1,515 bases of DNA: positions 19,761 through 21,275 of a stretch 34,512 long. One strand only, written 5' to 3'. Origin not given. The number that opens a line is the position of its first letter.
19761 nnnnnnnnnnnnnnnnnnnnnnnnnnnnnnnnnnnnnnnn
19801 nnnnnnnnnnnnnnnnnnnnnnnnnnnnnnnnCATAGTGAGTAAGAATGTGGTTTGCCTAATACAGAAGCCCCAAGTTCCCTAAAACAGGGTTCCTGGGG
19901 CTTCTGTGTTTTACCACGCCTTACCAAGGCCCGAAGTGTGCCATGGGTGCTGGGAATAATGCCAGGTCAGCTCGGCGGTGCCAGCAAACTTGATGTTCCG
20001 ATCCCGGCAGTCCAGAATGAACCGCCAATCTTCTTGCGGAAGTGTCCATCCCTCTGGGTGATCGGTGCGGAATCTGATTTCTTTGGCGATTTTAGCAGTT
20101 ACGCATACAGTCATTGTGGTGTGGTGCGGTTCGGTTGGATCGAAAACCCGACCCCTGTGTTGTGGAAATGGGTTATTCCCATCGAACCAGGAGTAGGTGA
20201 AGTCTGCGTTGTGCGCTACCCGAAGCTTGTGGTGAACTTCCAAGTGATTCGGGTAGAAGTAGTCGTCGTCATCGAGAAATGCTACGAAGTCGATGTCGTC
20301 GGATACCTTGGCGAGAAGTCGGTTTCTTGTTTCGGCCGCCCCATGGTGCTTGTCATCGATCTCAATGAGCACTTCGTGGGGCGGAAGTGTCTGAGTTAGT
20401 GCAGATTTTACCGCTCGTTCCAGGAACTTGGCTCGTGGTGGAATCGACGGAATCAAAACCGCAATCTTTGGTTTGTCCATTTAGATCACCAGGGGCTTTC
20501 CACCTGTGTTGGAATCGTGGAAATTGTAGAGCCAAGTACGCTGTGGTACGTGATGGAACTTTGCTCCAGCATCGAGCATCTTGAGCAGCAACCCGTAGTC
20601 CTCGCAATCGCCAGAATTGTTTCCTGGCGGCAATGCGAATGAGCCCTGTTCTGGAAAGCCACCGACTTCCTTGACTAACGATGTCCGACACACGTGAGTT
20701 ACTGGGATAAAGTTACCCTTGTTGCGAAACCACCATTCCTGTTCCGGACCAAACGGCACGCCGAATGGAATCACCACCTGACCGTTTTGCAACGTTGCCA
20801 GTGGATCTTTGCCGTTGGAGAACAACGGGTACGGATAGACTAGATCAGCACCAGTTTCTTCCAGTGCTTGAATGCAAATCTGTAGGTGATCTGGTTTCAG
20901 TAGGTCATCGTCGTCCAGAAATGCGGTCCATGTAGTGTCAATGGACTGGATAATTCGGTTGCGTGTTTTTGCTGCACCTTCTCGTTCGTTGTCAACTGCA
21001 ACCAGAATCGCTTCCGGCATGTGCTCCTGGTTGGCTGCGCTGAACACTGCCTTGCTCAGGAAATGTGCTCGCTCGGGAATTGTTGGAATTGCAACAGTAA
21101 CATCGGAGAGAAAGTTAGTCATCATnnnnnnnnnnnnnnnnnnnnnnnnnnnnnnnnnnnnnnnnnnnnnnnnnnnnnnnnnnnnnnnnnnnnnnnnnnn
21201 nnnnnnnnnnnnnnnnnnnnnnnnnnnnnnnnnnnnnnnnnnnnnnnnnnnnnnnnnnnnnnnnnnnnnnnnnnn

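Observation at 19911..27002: Phage-borne glycan biosynthesis operon of about 7 kb and ten co-oriented genes: processive synthase, four more glycosyltransferases and sugar-tailoring enzymes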

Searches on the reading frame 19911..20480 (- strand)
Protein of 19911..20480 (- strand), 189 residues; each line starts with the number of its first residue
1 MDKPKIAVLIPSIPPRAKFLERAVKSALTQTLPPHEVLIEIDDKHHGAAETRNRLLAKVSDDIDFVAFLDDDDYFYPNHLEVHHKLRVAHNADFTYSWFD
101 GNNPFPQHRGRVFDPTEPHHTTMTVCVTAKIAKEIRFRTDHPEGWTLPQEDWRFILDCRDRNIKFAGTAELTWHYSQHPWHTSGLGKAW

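Call 4: search_protein_families(library=pfam, proteins=[window:19911-20480:-], max_evalue=0.01)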
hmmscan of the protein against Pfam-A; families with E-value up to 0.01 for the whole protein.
window:19911-20480:- (189 aa): 1 family
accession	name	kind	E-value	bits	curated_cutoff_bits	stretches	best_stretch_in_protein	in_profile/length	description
PF00535.33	Glycos_transf_2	-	3.8e-08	33.9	23.3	1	44-112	62-128/168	Glycosyl transferase family 2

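Call 5: search_protein_families(library=phrogs, proteins=[window:19911-20480:-], max_evalue=0.001)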
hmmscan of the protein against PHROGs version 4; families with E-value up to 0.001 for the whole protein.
window:19911-20480:- (189 aa): 1 family
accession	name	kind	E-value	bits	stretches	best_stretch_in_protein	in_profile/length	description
phrog_14775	-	moron, auxiliary metabolic gene and host takeover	1.7e-27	97.4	1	4-182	3-189/203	glycosyltransferase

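Call 17: search_protein_families(library=ncbifam, proteins=[window:19911-20480:-], max_evalue=0.001)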
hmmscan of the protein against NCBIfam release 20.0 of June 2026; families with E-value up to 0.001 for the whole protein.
window:19911-20480:- (189 aa): 2 families
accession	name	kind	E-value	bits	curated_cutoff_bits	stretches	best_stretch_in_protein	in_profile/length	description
NF047683.1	TeichurnBiosyTuaG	equivalog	1.7e-06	27.9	400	0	43-98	69-122/252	teichuronic acid biosynthesis protein TuaG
NF050050.1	ProtGlycPglI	equivalog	0.00013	21.4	500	0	3-56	1-53/306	GalNAc(5)-diNAcBac-PP-undecaprenol beta-1,3-glucosyltransferase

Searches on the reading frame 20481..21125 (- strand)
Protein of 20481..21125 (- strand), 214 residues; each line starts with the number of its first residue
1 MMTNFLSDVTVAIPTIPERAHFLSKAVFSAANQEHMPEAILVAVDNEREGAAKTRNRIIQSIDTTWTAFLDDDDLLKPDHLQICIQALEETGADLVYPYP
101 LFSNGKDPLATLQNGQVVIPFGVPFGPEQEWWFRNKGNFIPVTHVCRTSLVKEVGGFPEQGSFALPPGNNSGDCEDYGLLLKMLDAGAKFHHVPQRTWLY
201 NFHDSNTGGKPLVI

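Call 4: search_protein_families(library=pfam, proteins=[window:20481-21125:-], max_evalue=0.01)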
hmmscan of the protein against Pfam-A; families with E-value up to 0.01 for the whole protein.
window:20481-21125:- (214 aa): 2 families
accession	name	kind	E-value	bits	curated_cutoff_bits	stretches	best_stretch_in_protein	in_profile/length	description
PF00535.33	Glycos_transf_2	-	2.5e-11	44.2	23.3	1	46-154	61-167/168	Glycosyl transferase family 2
PF13641.12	Glyco_tranf_2_3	-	3.2e-09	37.6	27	1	52-197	73-208/230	Glycosyltransferase like family 2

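Call 5: search_protein_families(library=phrogs, proteins=[window:20481-21125:-], max_evalue=0.001)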
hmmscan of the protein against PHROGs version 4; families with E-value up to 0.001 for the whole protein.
window:20481-21125:- (214 aa): 2 families
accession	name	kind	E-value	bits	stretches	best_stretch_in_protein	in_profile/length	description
phrog_14775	-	moron, auxiliary metabolic gene and host takeover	5.1e-28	99.1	1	7-211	3-200/203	glycosyltransferase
phrog_8858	-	moron, auxiliary metabolic gene and host takeover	7e-06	26.1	1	32-109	43-120/395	glycosyltransferase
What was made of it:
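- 20481..21125 (-): Module B: 214-aa soluble GT2 (GT-A), paralogue 1. Pfam GT2 and PHROG 14775 (calls 4, 5).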

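Call 17: search_protein_families(library=ncbifam, proteins=[window:20481-21125:-], max_evalue=0.001)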
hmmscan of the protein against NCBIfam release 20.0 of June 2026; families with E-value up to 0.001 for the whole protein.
window:20481-21125:- (214 aa): 4 families
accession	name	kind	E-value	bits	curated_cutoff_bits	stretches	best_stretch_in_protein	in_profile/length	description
NF047683.1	TeichurnBiosyTuaG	equivalog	1.2e-05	25.1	400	1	34-92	57-115/252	teichuronic acid biosynthesis protein TuaG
TIGR04440.1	glyco_TIGR04440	domain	4.8e-05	23.2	70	0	54-90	72-108/215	TIGR00180 family glycosyltransferase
NF038302.1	EPS_HpsE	equivalog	0.00012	21.1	300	1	27-82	50-105/307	hormogonium polysaccharide biosynthesis glycosyltransferase HpsE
NF041875.1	EPS_EpsD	equivalog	0.00019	20.9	370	1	30-93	47-109/325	exopolysaccharide biosynthesis glycosyltransferase EpsD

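Call 35: search_dna_similar(query=window:20481-21125:-, collection=phages, mode=protein, max_rows=15, max_evalue=0.001)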
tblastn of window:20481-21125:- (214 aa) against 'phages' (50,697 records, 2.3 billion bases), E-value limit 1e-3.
Records with a match: 8; places in all: 8; records where one place covers at least 80% of the query: 8.
Best place of each record, by identity: <60% 8.
By first word of the organism name: Streptomyces 4; Arthrobacter 4.
By host as written in the record: Streptomyces griseofuscus ATCC 23916 2; Streptomyces mirabilis NRRL B-2400 2; Arthrobacter globiformis NRRL B-2979 SEA 2; Arthrobacter globiformis NRRL B-2979 1; Arthrobacter globiformis B-2979 1.
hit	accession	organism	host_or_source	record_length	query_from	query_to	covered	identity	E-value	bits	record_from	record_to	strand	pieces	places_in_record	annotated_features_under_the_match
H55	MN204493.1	Streptomyces phage Zuko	Streptomyces griseofuscus ATCC 23916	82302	9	211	95%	37.0%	1e-22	100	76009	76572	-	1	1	106: glycosyltransferase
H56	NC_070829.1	Streptomyces phage Zuko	Streptomyces griseofuscus ATCC 23916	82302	9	211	95%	37.0%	1e-22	100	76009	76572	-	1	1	106: glycosyltransferase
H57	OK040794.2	Arthrobacter phage Atuin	Arthrobacter globiformis NRRL B-2979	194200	2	211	98%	34.7%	9e-22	98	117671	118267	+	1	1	169: glycosyltransferase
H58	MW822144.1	Streptomyces phage KimJongPhill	Streptomyces mirabilis NRRL B-2400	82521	8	211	95%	35.3%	4e-22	99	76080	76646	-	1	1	107: glycosyltransferase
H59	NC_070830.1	Streptomyces phage KimJongPhill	Streptomyces mirabilis NRRL B-2400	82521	8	211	95%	35.3%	4e-22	99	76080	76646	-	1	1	107: glycosyltransferase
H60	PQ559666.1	Arthrobacter phage Talia1610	Arthrobacter globiformis B-2979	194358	8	211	95%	32.2%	8e-18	87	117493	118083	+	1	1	177: glycosyltransferase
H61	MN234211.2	Arthrobacter phage Mimi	Arthrobacter globiformis NRRL B-2979 SEA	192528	8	211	95%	32.2%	1e-17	86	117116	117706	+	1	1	176: glycosyltransferase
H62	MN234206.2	Arthrobacter phage Racecar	Arthrobacter globiformis NRRL B-2979 SEA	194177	8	211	95%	32.2%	1e-17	86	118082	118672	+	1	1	177: glycosyltransferase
